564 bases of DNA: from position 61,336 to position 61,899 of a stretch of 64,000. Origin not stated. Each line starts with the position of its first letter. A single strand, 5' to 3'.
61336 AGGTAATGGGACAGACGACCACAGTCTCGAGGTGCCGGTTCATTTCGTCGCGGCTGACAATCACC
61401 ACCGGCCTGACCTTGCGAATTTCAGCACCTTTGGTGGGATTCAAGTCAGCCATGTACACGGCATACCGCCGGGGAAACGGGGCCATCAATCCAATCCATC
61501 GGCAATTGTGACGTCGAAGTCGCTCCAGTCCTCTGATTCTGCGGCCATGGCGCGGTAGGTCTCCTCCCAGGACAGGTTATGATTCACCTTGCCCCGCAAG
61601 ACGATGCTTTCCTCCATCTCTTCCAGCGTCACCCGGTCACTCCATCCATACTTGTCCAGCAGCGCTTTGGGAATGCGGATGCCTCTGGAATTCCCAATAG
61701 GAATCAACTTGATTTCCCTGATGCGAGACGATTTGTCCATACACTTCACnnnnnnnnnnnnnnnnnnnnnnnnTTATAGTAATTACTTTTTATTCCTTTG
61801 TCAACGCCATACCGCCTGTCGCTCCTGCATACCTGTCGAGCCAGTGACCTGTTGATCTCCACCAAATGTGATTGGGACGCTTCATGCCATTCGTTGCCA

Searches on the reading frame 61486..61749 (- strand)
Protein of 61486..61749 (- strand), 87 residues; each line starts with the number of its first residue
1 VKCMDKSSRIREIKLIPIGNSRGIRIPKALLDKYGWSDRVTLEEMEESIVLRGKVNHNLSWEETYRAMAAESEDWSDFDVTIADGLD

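Call 45: search_protein_families(library=pfam, proteins=[window:61486-61749:-], max_evalue=0.01)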
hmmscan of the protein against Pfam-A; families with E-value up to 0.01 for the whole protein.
window:61486-61749:- (87 aa): 1 family
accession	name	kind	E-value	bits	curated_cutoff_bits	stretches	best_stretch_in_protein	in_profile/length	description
PF04014.23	MazE_antitoxin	-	9.5e-06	25.9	24.7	1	18-52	4-41/48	Antidote-toxin recognition MazE, bacterial antitoxin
